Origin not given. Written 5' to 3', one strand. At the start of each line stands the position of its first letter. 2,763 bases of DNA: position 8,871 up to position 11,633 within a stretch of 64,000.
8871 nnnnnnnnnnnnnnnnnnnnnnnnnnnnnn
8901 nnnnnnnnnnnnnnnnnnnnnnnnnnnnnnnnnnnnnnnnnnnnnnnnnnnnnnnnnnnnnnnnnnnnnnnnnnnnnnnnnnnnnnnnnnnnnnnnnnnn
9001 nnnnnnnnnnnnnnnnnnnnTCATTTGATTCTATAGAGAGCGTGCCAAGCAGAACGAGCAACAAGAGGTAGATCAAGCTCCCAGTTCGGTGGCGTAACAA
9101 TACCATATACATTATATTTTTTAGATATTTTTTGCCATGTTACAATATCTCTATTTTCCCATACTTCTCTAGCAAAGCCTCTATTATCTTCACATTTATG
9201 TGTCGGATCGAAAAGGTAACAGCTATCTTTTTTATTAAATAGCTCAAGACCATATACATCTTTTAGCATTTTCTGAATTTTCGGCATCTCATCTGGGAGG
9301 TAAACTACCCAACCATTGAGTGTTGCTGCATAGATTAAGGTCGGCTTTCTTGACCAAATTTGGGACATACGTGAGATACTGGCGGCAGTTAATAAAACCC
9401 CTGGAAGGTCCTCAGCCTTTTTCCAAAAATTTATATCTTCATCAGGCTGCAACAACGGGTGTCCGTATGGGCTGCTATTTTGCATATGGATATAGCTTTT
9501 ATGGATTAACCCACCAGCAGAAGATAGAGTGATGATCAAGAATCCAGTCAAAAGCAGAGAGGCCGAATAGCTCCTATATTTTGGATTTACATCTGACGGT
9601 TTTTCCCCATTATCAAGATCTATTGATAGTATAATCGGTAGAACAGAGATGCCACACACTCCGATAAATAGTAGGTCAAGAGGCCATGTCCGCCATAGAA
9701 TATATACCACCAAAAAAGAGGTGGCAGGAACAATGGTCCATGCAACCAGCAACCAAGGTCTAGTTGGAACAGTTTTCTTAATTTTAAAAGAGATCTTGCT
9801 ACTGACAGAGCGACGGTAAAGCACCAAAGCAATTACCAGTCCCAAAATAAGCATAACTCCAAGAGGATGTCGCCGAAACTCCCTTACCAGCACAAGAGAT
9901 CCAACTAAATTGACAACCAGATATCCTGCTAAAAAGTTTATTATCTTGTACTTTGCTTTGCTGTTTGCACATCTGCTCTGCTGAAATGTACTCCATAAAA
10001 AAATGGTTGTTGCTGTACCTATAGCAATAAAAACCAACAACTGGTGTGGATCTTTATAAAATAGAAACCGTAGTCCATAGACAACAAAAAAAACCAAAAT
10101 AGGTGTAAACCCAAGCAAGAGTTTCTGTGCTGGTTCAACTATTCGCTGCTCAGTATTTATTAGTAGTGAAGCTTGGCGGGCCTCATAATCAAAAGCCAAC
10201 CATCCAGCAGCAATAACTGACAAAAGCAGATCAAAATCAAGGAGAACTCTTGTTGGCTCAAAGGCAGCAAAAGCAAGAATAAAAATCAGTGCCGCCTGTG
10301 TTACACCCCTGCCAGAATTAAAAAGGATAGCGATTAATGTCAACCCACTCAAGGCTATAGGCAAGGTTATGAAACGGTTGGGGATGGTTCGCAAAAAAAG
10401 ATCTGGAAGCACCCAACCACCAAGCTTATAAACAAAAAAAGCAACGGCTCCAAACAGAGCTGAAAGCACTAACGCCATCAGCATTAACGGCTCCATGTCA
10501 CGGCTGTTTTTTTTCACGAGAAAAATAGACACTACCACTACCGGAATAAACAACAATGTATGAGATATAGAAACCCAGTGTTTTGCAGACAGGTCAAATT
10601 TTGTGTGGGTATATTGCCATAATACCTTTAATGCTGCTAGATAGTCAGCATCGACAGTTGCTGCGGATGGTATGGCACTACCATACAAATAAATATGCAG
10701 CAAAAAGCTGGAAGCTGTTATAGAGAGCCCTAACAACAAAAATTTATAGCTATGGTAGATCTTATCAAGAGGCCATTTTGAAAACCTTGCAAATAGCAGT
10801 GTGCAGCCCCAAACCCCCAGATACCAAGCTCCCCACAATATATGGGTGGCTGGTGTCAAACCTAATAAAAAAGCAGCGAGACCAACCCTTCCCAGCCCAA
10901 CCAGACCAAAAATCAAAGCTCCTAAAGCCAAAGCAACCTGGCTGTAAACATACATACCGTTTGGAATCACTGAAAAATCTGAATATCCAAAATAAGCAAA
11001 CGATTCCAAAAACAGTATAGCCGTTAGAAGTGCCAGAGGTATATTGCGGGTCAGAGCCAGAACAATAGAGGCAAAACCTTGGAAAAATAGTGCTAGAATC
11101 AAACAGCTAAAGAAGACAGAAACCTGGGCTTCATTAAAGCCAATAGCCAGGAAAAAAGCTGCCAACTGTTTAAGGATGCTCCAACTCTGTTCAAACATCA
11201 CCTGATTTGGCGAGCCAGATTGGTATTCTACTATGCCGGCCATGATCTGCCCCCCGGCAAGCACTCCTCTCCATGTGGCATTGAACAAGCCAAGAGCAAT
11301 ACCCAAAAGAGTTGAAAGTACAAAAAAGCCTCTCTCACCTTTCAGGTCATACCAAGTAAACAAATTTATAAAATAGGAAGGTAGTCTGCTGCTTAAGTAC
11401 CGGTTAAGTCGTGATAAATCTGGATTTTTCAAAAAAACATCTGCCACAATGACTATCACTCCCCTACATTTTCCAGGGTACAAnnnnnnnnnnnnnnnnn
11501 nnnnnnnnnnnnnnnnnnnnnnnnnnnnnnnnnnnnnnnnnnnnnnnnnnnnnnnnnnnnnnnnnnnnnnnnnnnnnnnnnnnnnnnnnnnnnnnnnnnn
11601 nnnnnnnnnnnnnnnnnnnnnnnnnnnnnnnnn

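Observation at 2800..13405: PilZ-fronted ~10.6-kb operon: c-di-GMP receptor + Arn-like lipid-carrier glycosylation genes + three methylating enzymes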

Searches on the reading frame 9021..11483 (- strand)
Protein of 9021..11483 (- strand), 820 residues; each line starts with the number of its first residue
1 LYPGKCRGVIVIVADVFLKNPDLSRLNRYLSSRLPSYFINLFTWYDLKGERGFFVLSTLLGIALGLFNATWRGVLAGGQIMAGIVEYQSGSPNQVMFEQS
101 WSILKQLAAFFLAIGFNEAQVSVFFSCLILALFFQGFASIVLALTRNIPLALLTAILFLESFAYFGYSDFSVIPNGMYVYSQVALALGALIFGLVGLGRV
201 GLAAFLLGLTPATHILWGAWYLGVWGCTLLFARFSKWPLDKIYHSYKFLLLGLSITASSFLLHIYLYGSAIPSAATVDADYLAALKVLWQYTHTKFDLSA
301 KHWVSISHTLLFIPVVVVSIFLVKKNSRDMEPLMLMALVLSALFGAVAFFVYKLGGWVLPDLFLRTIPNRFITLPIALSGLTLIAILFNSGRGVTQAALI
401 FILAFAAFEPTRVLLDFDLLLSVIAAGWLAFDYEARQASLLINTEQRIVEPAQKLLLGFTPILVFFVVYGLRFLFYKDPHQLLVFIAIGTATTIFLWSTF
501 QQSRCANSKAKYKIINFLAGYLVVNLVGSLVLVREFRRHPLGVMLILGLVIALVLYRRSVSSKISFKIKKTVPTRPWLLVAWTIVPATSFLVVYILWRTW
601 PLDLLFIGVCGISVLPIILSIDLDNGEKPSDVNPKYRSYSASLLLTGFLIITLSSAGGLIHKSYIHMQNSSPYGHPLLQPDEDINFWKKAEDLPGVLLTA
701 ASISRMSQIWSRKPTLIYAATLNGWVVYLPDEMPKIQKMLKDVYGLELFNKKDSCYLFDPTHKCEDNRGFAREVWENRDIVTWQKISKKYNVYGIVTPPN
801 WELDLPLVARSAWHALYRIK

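Call 3: search_protein_families(library=pfam, proteins=[window:9021-11483:-], max_evalue=0.01)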
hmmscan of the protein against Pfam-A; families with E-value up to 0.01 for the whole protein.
window:9021-11483:- (820 aa): 0 families

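Call 4: search_protein_families(library=ncbifam, proteins=[window:9021-11483:-], max_evalue=0.01)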
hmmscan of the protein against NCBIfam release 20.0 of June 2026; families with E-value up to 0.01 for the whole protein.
window:9021-11483:- (820 aa): 0 families

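Call 9: search_protein_families(library=pfam, proteins=[window:9021-11483:-], max_evalue=10)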
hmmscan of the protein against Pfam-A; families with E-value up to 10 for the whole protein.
window:9021-11483:- (820 aa): 0 families

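Call 11: find_homologous_proteins(query=window:9021-11483:-)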
Query window:9021-11483:- (820 aa): 2 proteins with E <= 0.001 among 8000 candidates.
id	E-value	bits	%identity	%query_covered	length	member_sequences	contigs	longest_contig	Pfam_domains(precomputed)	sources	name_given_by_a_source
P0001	0.0e+0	1650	100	90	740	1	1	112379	-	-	-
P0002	0.0e+0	1458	79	99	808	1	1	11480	-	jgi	jgi:hypothetical protein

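Call 15: find_encoding_contigs(protein=P0002, flank=10000)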
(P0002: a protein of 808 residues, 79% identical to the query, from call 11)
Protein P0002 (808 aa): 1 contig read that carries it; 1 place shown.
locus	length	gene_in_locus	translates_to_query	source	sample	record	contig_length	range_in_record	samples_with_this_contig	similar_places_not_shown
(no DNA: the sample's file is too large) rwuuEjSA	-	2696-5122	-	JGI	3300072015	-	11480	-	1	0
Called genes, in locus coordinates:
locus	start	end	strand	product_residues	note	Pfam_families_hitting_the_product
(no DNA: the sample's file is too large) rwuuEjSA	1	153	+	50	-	?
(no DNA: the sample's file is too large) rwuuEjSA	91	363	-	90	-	PF00072:Response_reg (weak)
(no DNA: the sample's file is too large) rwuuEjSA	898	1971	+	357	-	-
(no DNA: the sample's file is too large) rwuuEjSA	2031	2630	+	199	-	-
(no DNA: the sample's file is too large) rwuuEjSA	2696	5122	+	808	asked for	-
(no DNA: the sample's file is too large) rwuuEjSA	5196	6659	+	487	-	PF02310:B12-binding, PF04055:Radical_SAM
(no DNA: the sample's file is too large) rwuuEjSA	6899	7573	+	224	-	PF00535:Glycos_transf_2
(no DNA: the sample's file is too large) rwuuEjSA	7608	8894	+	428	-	PF08421:Methyltransf_13, PF13489:Methyltransf_23, PF08241:Methyltransf_11 (weak), PF08242:Methyltransf_12 (weak), PF13649:Methyltransf_25 (weak), PF08484:Methyltransf_14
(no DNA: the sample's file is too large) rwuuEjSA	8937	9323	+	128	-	PF14667:Polysacc_synt_C (weak)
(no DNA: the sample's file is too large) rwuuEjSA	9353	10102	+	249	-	PF13489:Methyltransf_23, PF01209:Ubie_methyltran, PF08003:Methyltransf_9 (weak), PF08241:Methyltransf_11, PF08242:Methyltransf_12, PF13649:Methyltransf_25, PF13847:Methyltransf_31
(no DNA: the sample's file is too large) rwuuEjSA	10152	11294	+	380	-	PF01041:DegT_DnrJ_EryC1, PF01053:Cys_Met_Meta_PP (weak)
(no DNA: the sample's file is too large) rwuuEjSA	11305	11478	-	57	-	?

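Call 23: search_protein_representatives(protein=window:9021-11483:-)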
Query: 820 residues. Proteins with E-value up to 0.001 (for the whole library): 691; up to 1e-10: 375; up to 1e-30: 16. The best 150 are listed.
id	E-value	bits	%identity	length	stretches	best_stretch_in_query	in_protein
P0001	0.0e+00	1650.4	100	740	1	81-820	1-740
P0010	5.3e-103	362.7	33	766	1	52-819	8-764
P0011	8.6e-40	153.6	32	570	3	54-233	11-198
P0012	6.3e-36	140.8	28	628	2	53-441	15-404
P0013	1.6e-35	139.5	32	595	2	49-386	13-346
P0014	6.7e-34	134.2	29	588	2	52-408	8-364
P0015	4.6e-33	131.4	31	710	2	56-389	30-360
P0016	1.5e-32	129.7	31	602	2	55-394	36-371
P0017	1.5e-32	129.7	30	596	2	55-394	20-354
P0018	6.2e-32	127.6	29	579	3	56-387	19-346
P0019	8.1e-32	127.3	30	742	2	55-430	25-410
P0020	2.4e-31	125.7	29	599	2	54-406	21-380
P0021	2.6e-31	125.6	30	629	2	52-403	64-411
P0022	2.7e-31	125.5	27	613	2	47-407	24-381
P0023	4.6e-31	124.8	29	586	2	57-417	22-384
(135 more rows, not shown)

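Call 25: search_protein_families(library=pfam, alignment_id=A2, max_evalue=0.01)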
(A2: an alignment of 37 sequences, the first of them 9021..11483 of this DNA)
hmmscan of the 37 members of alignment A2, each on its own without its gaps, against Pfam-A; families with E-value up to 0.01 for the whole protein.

A. member 1, window:9021-11483:- (820 aa): 0 families

B. families by the number of members that match (of 37 scanned): 0 families

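Call 26: search_solved_structures(query=A2, max_evalue=1)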
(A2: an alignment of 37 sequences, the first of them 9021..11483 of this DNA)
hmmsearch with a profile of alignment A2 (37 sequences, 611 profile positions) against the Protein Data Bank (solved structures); distinct sequences matched with E-value up to 1: 0.

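Call 27: find_homologous_proteins(query=A2, max_evalue=1e-10)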
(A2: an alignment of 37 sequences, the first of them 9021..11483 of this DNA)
Query A2 (37 sequences) (820 aa, profile of the alignment): 2 proteins with E <= 1e-10 among 8000 candidates.
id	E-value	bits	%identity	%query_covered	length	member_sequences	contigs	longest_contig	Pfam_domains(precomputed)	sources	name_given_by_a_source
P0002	6.5e-156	538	79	99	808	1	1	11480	-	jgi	jgi:hypothetical protein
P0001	7.1e-147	509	100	90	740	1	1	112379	-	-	-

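Call 45: predict_structure(alignment_id=A2)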
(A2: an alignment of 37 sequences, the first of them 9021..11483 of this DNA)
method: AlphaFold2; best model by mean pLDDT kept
length: 820 residues; sequences in the alignment: 37
mean_pLDDT: 70.3   pTM: 0.73
mean pLDDT of the five models: 70.3, 69.7, 68.7, 68.4, 67.3
residues with pLDDT >= 90: 263; 70-90: 170; 50-70: 136; < 50: 251
segments of 3 or more residues with pLDDT < 50: 1-20, 33-47, 393-395, 408-423, 429-449, 452-485, 498-505, 527-547, 560-574, 578-642, 644-646, 651-670
pLDDT, mean of each block of 10 residues (from residue 1): 40 43 54 44 49 90 87 94 94 89 97 97 96 96 88 82 68 81 96 95 97 96 98 92 94 98 86 62 70 65 80 82 79 95 94 84 84 89 80 52 51 42 50 47 46 47 48 44 50 51 48 54 49 45 47 51 39 45 41 38 39 40 40 44 49 44 41 79 95 94 79 85 76 89 85 66 63 92 96 94 97 93
secondary structure, 60 per line:
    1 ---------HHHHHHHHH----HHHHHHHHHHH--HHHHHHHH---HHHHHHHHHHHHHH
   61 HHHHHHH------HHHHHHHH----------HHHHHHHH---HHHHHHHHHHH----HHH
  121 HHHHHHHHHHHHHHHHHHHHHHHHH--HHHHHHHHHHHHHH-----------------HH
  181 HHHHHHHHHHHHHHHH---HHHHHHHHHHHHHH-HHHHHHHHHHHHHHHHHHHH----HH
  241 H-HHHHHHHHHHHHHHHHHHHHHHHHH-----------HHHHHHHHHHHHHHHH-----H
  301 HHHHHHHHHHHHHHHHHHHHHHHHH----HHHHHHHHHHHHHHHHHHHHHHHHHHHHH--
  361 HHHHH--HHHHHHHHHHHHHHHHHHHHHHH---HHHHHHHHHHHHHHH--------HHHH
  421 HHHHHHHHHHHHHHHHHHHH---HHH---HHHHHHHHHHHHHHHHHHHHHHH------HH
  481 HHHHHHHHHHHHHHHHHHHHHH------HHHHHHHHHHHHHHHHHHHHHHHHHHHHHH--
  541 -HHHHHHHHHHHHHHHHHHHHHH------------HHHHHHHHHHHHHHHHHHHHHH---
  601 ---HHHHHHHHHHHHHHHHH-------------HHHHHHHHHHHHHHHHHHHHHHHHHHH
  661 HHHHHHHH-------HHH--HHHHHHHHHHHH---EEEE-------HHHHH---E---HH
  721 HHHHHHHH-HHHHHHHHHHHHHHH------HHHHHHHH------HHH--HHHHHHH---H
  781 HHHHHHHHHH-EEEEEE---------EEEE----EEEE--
elements in order (helices of 4 or more, strands of 3 or more residues): H10-18 H23-33 H36-43 H47-67 H74-81 H92-99 H103-113 H118-145 H148-161 H179-196 H200-213 H215-234 H243-267 H279-294 H300-325 H330-358 H361-365 H368-390 H394-408 H417-440 H450-472 H479-502 H509-538 H542-563 H576-597 H604-620 H634-668 H681-692 E696-699 H707-711 H719-728 H730-744 H751-758 H770-776 H780-790 E792-797 E807-810 E815-818

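Call 47: fold_search(model_id=the predicted structure, library=pdb)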
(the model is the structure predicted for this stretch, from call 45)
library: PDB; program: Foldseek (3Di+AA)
matches with E <= 10: 131; with E <= 0.001: 0
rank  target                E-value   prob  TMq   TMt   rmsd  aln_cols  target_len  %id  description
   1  5f15                  5.0e-03  1.00  0.37  0.51  13.0       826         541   11  Crystal Structure of ArnT from Cupriavidus metallidurans bound to Undecaprenyl phosphate (released 2016-02-17)
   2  9s6u_A                6.1e-03  1.00  0.26  0.37  10.2       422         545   11  Ternary cryo-EM structure of human ALG9 with Dol25-PP-GlcNAc2Man8, Dol25-P-Man and Fab (released 2026-03-18)
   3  9s6s_A                1.5e-02  1.00  0.23  0.32  11.5       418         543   11  Ternary cryo-EM structure of human ALG9 with Dol25-PP-GlcNAc2Man6, Dol25-P-Man and Fab (released 2026-03-18)
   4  5ogl_A                2.9e-02  1.00  0.25  0.28   9.0       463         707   12  Structure of bacterial oligosaccharyltransferase PglB in complex with an acceptor peptide and an lipid-linked oligosac (released 2017-10-25)
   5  7bvc_B                3.0e-02  0.97  0.23  0.19  12.3       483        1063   12  Cryo-EM structure of Mycobacterium smegmatis arabinosyltransferase EmbA-EmbB-AcpM2 in complex with ethambutol (released 2020-04-29)
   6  6qxa_D                8.1e-02  0.14  0.11  0.11  29.4       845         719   10  Structure of membrane bound pyrophosphatase from Thermotoga maritima in complex with imidodiphosphate and N-[(2-amino- (released 2019-04-10)
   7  7qru_A                8.5e-02  0.13  0.10  0.10  36.4       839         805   13  Structure of Bacillus pseudofirmus Mrp antiporter complex, monomer (released 2022-11-09)
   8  7zlh_A                1.4e-01  0.97  0.27  0.32  14.1       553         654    9  Cryo-EM structure of C-mannosyltransferase CeDPY19, in apo state, bound to CMT2-Fab and anti-Fab nanobody (released 2023-01-11)
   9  6gxc_A                1.4e-01  0.82  0.20  0.23  24.5       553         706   12  Bacterial oligosaccharyltransferase PglB in complex with an inhibitory peptide and a reactive lipid-linked oligosaccha (released 2018-11-14)
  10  6x0o                  2.0e-01  0.92  0.27  0.22  11.8       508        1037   12  Single-Particle Cryo-EM Structure of Arabinosyltransferase EmbB from Mycobacterium smegmatis (released 2020-06-10)
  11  7zli_A                2.3e-01  0.51  0.22  0.26  19.4       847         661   10  Cryo-EM structure of C-mannosyltransferase CeDPY19, in complex with Dol25-P-Man and bound to CMT2-Fab and anti-Fab nan (released 2023-01-11)
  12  7bve_A                2.4e-01  0.90  0.27  0.22  10.2       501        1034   12  Cryo-EM structure of Mycobacterium smegmatis arabinosyltransferase EmbC2-AcpM2 in complex with ethambutol (released 2020-04-29)
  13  8agb_A                3.2e-01  0.91  0.25  0.30  14.7       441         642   11  Structure of yeast oligosaccharylransferase complex with lipid-linked oligosaccharide bound (released 2022-12-07)
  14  3waj                  3.4e-01  0.16  0.13  0.13  22.0       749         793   10  Crystal structure of the Archaeoglobus fulgidus oligosaccharyltransferase (O29867_ARCFU) complex with Zn and sulfate (released 2013-10-30)
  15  8imx_U                4.2e-01  0.75  0.22  0.37  10.4       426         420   12  Cryo-EM structure of GPI-T with a chimeric GPI-anchored protein (released 2023-08-16)
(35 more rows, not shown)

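Call 51: find_encoding_contigs(protein=P0010, flank=10000)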
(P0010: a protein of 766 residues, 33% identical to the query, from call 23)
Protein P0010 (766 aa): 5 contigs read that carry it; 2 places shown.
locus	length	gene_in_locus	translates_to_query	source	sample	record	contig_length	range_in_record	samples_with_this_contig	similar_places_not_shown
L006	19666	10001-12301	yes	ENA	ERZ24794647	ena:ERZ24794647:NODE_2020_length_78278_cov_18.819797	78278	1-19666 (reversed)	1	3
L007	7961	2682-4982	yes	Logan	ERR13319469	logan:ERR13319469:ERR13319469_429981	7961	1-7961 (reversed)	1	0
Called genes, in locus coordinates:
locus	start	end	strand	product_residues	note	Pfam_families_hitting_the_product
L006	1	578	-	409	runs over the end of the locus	PF13579:Glyco_trans_4_4, PF13439:Glyco_transf_4, PF00534:Glycos_transf_1, PF13692:Glyco_trans_1_4, PF13524:Glyco_trans_1_2 (weak)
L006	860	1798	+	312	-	PF00685:Sulfotransfer_1, PF13469:Sulfotransfer_3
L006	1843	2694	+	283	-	PF01209:Ubie_methyltran, PF03848:TehB (weak), PF06080:DUF938 (faint), PF13489:Methyltransf_23, PF13847:Methyltransf_31, PF08241:Methyltransf_11, PF08242:Methyltransf_12, PF13649:Methyltransf_25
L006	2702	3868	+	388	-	PF04055:Radical_SAM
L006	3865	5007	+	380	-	-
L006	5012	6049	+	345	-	PF13641:Glyco_tranf_2_3 (weak), PF00535:Glycos_transf_2, PF10111:Glyco_tranf_2_2 (weak)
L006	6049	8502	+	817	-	PF13489:Methyltransf_23, PF05175:MTS, PF08241:Methyltransf_11, PF08242:Methyltransf_12, PF13649:Methyltransf_25, PF13847:Methyltransf_31, PF01073:3Beta_HSD, PF01370:Epimerase, +12 more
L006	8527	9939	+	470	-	PF02310:B12-binding, PF04055:Radical_SAM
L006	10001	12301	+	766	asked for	-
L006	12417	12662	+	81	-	-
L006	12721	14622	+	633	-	PF21211:FkbH_N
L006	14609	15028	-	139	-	PF01575:MaoC_dehydratas, PF13452:FAS1_DH_region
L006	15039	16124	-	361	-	PF00724:Oxidored_FMN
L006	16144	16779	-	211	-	-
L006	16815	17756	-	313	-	PF00698:Acyl_transf_1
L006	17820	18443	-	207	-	-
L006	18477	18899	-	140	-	PF02472:ExbD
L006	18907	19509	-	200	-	PF01618:MotA_ExbB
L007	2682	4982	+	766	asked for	-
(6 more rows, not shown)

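Call 62: find_encoding_contigs(protein=P0012, flank=8000, max_places=2)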
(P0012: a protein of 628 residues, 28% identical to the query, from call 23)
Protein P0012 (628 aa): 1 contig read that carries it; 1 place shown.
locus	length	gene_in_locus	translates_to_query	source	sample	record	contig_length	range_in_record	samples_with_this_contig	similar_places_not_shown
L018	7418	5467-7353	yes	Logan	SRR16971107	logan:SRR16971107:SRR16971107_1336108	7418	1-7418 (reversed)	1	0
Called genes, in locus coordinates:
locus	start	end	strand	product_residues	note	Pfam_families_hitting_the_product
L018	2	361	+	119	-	?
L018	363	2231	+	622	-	PF02310:B12-binding, PF04055:Radical_SAM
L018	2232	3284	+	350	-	PF00288:GHMP_kinases_N, PF08544:GHMP_kinases_C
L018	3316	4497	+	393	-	PF01041:DegT_DnrJ_EryC1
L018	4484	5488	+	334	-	PF00535:Glycos_transf_2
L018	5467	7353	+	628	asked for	-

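Call 63: find_encoding_contigs(protein=P0015, flank=8000, max_places=2)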
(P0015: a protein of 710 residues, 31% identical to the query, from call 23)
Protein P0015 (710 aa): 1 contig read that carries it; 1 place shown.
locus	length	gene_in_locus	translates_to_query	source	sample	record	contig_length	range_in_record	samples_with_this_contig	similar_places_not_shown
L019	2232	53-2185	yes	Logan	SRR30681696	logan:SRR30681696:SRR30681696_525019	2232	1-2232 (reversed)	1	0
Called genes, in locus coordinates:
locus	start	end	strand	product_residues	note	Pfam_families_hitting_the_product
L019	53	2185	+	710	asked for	-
